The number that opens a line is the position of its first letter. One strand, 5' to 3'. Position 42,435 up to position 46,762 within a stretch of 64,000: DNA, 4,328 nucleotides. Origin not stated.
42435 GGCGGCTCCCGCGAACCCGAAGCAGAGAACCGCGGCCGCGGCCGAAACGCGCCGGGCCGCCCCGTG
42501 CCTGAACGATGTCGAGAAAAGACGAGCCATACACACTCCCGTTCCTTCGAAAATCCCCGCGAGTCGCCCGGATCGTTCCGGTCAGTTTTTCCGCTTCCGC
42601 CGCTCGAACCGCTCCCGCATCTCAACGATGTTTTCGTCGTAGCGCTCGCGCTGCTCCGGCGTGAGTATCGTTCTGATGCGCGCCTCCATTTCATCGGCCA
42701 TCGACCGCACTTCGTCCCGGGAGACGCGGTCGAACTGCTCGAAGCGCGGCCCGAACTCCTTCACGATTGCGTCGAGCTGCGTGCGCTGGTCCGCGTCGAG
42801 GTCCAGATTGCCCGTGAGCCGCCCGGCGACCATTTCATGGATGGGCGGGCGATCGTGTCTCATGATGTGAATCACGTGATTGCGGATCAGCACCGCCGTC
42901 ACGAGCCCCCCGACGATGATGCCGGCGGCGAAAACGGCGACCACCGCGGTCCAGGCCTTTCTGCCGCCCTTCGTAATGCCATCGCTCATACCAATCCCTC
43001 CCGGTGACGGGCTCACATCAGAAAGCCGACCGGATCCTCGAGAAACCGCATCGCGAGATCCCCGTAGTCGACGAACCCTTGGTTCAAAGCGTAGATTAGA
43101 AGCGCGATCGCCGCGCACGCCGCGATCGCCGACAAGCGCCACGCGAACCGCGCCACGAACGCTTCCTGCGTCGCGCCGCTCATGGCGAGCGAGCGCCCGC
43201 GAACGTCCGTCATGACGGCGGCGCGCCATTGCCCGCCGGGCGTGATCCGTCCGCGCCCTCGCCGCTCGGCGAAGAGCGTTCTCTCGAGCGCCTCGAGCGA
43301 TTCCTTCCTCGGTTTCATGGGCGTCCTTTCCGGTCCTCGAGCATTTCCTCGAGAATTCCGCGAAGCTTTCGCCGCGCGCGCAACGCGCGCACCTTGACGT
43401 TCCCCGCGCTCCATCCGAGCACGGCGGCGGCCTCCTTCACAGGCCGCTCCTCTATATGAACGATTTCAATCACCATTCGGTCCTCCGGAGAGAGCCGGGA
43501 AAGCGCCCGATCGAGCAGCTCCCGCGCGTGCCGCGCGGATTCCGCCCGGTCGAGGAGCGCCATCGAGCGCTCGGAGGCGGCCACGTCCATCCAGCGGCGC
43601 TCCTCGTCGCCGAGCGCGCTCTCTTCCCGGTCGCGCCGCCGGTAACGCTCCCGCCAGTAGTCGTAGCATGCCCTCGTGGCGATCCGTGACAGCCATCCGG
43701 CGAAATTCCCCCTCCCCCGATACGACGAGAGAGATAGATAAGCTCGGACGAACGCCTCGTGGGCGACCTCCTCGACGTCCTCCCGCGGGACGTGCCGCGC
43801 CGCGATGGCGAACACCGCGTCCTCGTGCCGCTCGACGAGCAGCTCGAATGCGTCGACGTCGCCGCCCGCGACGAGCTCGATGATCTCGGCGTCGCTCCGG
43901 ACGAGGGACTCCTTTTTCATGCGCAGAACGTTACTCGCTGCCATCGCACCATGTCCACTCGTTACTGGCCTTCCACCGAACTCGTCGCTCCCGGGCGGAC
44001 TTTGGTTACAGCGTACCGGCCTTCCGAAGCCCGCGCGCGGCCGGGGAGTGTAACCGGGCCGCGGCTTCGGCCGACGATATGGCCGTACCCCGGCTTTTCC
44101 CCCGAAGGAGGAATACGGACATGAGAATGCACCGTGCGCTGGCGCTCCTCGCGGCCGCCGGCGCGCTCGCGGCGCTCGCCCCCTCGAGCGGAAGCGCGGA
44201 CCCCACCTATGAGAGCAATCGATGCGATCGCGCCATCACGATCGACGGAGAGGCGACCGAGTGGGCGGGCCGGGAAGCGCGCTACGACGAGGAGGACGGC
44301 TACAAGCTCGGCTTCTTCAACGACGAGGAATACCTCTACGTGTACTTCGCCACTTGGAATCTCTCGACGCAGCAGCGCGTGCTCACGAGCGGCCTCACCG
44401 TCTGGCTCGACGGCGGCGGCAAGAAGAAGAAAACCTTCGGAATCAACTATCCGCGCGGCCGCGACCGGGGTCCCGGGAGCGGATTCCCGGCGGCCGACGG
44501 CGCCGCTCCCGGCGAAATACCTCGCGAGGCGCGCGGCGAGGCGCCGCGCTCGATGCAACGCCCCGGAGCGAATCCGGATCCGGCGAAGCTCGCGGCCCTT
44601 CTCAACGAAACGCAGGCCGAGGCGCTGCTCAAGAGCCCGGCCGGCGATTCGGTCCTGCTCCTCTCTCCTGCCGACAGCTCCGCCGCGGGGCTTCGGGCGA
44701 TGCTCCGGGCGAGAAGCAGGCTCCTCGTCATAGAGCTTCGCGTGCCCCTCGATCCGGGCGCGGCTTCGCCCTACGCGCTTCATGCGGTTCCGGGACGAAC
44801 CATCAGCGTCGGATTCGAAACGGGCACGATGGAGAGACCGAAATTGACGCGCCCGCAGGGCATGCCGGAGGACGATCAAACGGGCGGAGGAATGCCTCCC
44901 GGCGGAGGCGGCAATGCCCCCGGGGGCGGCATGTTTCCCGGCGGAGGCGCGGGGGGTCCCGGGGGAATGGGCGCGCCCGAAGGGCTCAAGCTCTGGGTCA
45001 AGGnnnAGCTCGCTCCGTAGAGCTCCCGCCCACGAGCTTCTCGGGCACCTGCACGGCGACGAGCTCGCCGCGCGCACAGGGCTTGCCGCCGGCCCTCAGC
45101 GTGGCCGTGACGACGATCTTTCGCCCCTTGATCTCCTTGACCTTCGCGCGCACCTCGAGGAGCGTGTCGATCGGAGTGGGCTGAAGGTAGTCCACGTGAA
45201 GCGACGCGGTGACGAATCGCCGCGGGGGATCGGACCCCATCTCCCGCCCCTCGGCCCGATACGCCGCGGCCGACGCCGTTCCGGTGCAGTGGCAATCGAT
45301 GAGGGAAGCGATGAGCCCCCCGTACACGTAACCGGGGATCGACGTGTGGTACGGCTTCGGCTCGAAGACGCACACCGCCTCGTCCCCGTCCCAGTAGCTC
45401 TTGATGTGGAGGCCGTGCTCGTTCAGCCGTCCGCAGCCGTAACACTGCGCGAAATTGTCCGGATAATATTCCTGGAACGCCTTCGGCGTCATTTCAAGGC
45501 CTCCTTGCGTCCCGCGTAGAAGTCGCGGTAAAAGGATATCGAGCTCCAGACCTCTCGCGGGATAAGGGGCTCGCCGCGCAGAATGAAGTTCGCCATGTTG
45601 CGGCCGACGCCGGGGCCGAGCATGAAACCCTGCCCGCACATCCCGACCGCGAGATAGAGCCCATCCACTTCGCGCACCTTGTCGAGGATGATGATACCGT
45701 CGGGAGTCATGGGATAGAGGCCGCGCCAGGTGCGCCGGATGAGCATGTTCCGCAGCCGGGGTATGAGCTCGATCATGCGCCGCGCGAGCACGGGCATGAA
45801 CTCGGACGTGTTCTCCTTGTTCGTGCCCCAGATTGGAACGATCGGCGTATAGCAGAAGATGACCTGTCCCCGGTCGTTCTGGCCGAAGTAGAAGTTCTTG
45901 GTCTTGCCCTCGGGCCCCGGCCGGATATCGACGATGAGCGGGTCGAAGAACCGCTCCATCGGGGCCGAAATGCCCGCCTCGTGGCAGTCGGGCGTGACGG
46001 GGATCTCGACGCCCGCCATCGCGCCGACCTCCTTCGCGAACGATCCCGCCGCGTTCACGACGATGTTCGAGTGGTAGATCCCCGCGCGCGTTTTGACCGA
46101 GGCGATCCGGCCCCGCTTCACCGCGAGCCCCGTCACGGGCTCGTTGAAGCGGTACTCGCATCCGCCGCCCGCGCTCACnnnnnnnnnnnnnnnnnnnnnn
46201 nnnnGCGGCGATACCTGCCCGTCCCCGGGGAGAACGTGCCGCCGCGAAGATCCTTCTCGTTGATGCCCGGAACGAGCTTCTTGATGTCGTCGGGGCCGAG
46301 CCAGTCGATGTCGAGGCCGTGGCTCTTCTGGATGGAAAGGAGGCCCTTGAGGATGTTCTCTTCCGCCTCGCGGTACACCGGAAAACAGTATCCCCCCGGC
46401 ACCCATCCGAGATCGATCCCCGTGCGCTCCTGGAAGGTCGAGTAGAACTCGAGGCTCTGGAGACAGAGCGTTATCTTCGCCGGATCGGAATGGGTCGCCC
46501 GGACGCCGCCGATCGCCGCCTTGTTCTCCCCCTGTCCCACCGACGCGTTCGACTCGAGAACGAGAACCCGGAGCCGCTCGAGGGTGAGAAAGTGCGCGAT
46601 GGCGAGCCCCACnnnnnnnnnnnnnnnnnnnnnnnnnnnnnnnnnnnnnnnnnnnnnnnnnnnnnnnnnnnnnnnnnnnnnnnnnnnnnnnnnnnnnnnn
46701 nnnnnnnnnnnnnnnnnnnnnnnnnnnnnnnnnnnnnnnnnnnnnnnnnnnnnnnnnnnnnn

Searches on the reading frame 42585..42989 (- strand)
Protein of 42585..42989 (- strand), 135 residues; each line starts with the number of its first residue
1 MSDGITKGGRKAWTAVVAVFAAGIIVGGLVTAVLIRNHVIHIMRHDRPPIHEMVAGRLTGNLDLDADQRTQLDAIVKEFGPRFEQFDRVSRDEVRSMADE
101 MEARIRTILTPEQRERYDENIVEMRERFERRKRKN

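Call 17: search_protein_families(library=pfam, proteins=[window:42585-42989:-])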
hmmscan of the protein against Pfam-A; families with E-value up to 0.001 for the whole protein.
window:42585-42989:- (135 aa): 2 families
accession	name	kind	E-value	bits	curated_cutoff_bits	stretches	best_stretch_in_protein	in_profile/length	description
PF13801.11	Metal_resist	-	0.00014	22.5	29.2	1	15-103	3-81/125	Heavy-metal resistance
PF07813.17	LTXXQ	-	0.00031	21.9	24.3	0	93-119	72-98/100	LTXXQ motif family protein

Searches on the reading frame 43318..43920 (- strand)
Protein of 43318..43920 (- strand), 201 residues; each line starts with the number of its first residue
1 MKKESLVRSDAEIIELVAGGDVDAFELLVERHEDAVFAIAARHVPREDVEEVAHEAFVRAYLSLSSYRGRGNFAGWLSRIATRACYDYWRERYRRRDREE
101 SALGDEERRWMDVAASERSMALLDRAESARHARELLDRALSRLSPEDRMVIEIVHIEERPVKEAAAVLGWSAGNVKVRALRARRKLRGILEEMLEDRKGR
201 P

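Call 17: search_protein_families(library=pfam, proteins=[window:43318-43920:-])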
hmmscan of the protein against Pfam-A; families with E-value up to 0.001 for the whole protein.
window:43318-43920:- (201 aa): 4 families
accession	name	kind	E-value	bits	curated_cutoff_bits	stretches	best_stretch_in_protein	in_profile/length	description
PF04542.20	Sigma70_r2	-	4.4e-16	58.9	24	1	28-94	1-70/71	Sigma-70 region 2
PF08281.18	Sigma70_r4_2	-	4.9e-13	49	25.7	1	134-186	2-54/54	Sigma-70, region 4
PF04545.22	Sigma70_r4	-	1.1e-09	38.1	24.1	1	139-187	1-49/50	Sigma-70, region 4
PF07638.17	Sigma70_ECF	-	1.2e-05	25.7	21.1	1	11-187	5-180/185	ECF sigma factor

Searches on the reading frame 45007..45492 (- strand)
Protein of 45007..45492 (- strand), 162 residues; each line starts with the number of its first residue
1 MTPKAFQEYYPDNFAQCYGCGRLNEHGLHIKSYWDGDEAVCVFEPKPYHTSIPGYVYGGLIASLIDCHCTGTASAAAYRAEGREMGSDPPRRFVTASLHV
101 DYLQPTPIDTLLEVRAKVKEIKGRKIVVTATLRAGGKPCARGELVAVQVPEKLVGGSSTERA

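Call 12: search_protein_families(library=pfam, proteins=[window:45007-45492:-])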
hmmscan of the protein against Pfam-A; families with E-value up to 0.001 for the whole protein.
window:45007-45492:- (162 aa): 4 families
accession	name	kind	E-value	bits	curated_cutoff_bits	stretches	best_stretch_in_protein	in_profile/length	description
PF03061.28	4HBT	-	3.4e-10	40.5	20.6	1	54-136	2-74/79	Thioesterase superfamily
PF13622.12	4HBT_3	-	2.5e-05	24.9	24.3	1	71-142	14-78/83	Acyl-CoA thioesterase N-terminal domain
PF22636.2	FlK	-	4.2e-05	24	27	1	94-147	45-98/103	Fluoroacetyl-CoA-specific thioesterase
PF13279.12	4HBT_2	-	0.00089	20.1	25.5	0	90-147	43-102/122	Thioesterase-like superfamily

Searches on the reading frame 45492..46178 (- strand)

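Call 12: search_protein_families(library=pfam, proteins=[window:45492-46178:-])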
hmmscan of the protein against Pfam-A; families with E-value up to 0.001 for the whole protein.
window:45492-46178:- (229 aa): 1 family
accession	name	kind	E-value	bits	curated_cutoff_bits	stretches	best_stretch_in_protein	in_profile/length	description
PF01266.30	DAO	-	2.4e-25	90.2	27.9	1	6-196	163-351/353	FAD dependent oxidoreductase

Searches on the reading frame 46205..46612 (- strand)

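Call 12: search_protein_families(library=pfam, proteins=[window:46205-46612:-])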
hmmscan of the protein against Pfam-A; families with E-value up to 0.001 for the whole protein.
window:46205-46612:- (136 aa): 1 family
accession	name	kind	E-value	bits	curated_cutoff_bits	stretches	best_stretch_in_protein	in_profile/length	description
PF01266.30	DAO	-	1e-18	68.4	27.9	1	1-133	10-145/353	FAD dependent oxidoreductase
